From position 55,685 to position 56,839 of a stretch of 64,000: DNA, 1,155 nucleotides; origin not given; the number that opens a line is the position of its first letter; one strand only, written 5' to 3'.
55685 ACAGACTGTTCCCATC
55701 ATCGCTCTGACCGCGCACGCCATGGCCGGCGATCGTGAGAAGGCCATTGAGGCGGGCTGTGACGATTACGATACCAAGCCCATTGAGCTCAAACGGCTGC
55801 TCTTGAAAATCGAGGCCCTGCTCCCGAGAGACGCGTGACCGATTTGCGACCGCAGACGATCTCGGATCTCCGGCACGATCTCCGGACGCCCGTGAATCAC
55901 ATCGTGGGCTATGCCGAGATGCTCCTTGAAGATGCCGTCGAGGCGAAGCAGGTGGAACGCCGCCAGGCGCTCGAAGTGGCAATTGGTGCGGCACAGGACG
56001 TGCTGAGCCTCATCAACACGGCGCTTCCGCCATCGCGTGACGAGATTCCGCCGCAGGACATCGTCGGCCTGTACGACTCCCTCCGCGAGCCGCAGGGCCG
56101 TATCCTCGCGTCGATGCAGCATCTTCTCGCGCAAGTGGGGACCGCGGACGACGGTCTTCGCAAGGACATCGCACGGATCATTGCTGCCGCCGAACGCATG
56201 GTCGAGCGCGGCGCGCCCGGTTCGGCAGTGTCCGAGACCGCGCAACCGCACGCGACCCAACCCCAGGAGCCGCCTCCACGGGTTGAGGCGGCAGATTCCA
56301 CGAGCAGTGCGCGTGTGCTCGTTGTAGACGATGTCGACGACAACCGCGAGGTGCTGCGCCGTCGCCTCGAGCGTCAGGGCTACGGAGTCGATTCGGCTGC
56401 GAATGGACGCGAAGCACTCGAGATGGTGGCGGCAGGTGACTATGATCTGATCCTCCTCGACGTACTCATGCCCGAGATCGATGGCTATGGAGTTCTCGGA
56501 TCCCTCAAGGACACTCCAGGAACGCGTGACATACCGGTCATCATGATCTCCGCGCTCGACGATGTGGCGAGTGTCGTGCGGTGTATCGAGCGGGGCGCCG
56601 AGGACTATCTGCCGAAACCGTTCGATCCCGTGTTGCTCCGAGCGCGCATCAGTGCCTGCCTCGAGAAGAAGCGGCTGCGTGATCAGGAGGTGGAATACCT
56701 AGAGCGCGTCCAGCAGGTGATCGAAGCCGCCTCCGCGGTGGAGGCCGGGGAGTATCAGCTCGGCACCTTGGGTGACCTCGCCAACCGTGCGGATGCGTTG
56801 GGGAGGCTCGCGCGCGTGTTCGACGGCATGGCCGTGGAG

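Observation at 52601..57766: Three-gene phosphorelay ending in a HisKA-REC-Ser/Thr-kinase fusion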

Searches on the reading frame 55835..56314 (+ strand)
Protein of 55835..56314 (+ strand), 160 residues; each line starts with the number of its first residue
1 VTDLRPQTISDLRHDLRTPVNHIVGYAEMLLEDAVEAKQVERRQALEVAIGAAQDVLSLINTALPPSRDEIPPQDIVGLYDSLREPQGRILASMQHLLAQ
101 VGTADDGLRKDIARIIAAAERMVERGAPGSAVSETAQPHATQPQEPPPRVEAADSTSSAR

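Call 8: search_protein_families(library=pfam, proteins=[window:55835-56311:+], max_evalue=10)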
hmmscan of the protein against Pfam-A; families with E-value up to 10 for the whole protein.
seq(159 aa): 1 family
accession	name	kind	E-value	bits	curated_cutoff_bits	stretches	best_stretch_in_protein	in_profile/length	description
PF00512.31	HisKA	-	3.4e-13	49.9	26.9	1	7-65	4-59/66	His Kinase A (phospho-acceptor) domain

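Call 36: predict_structure(alignment_id=A2)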
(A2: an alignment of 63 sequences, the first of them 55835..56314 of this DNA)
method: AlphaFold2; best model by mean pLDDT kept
length: 160 residues; sequences in the alignment: 63
mean_pLDDT: 81.7   pTM: 0.70
mean pLDDT of the five models: 81.7, 80.9, 80.9, 80.8, 79.5
residues with pLDDT >= 90: 99; 70-90: 19; 50-70: 13; < 50: 29
segments of 3 or more residues with pLDDT < 50: 1-3, 128-146
pLDDT, mean of each block of 10 residues (from residue 1): 63 94 97 91 97 98 92 92 97 96 91 97 66 40 46 50
secondary structure, 60 per line:
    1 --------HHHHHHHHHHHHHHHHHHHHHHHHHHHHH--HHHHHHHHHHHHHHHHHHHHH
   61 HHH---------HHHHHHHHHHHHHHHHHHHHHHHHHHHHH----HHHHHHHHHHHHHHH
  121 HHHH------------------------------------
elements in order: H9-37 H40-63 H73-101 H106-124
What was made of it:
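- On Spo0B/ChpT-type histidine phosphotransferases: The AF2 model of residues 1-160 is all helical followed by a disordered stretch (call 36).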

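Call 40: search_solved_structures(query=window:55835-56314:+, max_evalue=1, show_alignments=3)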
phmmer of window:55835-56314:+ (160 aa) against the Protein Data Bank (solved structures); distinct sequences matched with E-value up to 1: 26.
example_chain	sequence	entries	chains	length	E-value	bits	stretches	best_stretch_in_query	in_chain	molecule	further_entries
8cwy_A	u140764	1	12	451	9.5e-07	32.5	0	80-134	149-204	T32-15-1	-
5cwb_A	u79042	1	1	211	1.3e-06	32.1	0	80-132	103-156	Designed helical repeat protein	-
8cws_A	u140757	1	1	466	2.4e-06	31.2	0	80-134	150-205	F4132-2 Chain A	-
7n0e_B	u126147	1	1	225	0.00069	23.3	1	9-69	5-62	Histidine kinase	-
6dk7_A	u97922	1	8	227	0.00086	23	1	9-69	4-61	RetS (Regulator of Exopolysaccharide and Type III Secretion)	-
6dk8_A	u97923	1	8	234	0.00088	22.9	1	9-69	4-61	RetS (Regulator of Exopolysaccharide and Type III Secretion)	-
7mwr_B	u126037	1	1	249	0.0012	22.5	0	80-125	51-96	LHD101B4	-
4jas_A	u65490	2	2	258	0.0022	21.7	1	4-70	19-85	Histidine kinase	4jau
7n0e_A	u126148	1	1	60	0.012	19.2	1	9-64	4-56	Histidine kinase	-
5uht_A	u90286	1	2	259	0.015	18.9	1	4-70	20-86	Sensor histidine kinase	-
2c2a_A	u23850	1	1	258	0.016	18.9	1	4-70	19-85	SENSOR HISTIDINE KINASE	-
3dge_A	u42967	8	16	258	0.016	18.9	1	4-70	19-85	Sensor protein | Histidine kinase | Sensor histidine kinase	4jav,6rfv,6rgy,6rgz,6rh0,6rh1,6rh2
6paj_A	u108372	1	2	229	0.02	18.5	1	4-68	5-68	Sensor protein SrrB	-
6lgq_C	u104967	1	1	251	0.022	18.4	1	3-68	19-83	Histidine kinase KdpD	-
7z8n_A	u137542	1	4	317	0.034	17.8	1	5-71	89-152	Histidine kinase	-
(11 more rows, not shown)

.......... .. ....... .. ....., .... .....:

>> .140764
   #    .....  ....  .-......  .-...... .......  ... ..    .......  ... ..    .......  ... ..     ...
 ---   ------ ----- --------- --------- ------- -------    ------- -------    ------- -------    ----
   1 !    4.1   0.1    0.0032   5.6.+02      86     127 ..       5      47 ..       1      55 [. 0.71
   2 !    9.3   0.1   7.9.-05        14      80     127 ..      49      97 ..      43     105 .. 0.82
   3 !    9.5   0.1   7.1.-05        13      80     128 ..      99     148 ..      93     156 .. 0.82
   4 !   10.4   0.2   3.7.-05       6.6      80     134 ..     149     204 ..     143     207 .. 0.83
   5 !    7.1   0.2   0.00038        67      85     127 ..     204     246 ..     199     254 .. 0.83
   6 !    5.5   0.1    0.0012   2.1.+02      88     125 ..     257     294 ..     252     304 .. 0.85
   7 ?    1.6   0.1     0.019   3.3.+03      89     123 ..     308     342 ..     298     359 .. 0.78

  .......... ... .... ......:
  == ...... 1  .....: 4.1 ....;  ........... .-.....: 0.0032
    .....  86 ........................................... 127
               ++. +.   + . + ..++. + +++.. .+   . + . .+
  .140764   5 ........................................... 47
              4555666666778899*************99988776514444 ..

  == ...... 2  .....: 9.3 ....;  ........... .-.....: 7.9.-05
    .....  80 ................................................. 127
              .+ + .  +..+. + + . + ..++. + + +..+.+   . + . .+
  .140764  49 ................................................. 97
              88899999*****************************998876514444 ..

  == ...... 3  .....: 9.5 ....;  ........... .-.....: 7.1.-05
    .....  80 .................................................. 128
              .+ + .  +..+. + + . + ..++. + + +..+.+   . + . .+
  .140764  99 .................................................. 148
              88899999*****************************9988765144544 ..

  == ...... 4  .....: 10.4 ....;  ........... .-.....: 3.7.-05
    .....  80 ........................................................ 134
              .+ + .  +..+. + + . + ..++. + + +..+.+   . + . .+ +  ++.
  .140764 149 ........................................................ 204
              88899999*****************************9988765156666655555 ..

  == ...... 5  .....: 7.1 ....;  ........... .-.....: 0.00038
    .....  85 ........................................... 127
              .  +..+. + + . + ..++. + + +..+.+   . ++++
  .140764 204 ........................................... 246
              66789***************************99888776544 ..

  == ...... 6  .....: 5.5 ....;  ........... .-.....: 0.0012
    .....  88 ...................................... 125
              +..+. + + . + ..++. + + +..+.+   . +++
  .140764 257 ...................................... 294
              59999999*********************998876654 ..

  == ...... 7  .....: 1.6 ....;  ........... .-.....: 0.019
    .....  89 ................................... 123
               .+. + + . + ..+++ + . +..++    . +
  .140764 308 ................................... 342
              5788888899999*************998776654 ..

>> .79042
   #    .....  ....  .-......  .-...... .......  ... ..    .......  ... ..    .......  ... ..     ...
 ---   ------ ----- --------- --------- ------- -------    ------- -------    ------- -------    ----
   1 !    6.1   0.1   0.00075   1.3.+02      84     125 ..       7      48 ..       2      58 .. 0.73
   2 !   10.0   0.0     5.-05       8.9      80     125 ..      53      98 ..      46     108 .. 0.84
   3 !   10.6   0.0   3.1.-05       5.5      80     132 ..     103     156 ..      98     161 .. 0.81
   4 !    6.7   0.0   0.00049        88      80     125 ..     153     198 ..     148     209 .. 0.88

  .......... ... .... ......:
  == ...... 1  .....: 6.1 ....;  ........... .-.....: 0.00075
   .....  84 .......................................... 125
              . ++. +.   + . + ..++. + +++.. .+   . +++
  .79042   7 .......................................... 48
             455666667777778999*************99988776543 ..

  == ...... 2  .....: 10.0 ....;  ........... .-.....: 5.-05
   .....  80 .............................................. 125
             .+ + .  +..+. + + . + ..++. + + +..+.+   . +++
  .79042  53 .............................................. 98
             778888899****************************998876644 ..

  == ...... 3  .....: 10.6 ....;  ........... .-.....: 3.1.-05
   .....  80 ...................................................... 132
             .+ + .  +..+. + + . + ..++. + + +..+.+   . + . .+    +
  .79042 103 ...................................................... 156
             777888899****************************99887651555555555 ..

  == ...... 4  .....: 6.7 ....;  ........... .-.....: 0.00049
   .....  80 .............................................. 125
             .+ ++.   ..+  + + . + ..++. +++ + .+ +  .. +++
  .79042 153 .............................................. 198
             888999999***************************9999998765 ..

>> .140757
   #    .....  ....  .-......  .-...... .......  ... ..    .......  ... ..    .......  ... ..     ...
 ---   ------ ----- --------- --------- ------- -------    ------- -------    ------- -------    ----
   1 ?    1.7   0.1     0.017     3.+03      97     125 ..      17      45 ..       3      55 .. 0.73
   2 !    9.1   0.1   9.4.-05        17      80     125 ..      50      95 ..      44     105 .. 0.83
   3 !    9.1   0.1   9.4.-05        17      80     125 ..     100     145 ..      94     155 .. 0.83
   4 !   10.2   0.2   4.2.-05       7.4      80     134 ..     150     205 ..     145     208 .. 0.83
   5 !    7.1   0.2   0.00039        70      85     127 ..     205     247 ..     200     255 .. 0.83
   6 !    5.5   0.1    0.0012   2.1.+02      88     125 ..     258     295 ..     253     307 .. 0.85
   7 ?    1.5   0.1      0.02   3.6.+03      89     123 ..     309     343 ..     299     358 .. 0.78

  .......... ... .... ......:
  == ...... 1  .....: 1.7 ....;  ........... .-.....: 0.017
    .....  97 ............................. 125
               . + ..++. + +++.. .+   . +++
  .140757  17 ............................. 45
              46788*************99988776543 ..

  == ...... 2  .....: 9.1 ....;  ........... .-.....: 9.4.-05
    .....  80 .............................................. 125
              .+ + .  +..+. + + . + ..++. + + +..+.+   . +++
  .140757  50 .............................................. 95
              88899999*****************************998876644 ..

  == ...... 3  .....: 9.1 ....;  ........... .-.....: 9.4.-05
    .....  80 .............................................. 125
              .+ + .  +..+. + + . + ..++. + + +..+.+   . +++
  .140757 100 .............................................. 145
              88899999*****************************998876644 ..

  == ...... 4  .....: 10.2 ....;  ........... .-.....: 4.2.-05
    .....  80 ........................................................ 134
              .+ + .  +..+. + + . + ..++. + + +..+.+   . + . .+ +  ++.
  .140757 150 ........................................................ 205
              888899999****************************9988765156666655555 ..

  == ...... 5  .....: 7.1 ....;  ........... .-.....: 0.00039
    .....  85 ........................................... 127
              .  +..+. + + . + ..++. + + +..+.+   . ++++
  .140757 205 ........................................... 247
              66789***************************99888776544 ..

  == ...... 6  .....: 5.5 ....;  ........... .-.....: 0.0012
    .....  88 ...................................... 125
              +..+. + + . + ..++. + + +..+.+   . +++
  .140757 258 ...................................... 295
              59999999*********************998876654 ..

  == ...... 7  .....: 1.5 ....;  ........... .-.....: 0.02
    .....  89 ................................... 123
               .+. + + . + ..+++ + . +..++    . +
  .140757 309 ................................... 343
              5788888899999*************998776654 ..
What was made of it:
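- The best solved sequence relatives of the hairpin include RetS and a related 'Histidine kinase' entry (7n0e) (call 40).
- Tried and rejected: PDB sequence search with the N-terminus (call 40).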

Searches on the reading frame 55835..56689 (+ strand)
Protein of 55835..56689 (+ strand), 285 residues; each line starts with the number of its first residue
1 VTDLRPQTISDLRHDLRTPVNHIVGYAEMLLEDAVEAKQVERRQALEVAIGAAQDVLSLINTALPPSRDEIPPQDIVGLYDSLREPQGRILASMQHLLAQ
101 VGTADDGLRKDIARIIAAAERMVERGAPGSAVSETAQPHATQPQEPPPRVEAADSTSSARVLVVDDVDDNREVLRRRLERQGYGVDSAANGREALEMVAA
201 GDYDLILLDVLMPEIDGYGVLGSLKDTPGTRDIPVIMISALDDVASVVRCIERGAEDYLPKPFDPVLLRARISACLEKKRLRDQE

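Call 77: predict_structure(alignment_id=A4)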
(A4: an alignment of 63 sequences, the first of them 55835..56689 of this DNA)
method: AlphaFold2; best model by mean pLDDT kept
length: 285 residues; sequences in the alignment: 63
mean_pLDDT: 88.1   pTM: 0.80
mean pLDDT of the five models: 88.1, 87.0, 86.9, 86.8, 86.4
residues with pLDDT >= 90: 211; 70-90: 36; 50-70: 9; < 50: 29
segments of 3 or more residues with pLDDT < 50: 1-4, 128-142, 148-155
pLDDT, mean of each block of 10 residues (from residue 1): 64 92 95 89 97 97 91 93 98 97 92 97 66 43 49 65 96 95 96 97 96 94 97 96 87 96 91 96 94
secondary structure, 60 per line:
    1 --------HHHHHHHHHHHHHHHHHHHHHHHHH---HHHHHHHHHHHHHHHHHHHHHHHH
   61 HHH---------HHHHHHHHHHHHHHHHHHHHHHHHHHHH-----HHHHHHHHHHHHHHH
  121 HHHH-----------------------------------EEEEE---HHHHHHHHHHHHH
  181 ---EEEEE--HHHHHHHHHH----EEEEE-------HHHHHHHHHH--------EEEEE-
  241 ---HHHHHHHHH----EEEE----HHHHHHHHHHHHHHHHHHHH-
elements in order: H9-33 H37-63 H73-100 H106-124 E160-164 H168-180 E184-188 H191-200 E205-209 H217-226 E235-239 H244-252 E257-260 H265-284
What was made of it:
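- AF2 confidence is high (calls 36, 77). That value implies a confident docking of REC2 on the bundle (call 77). AF2 docks REC2 on the module (call 77).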
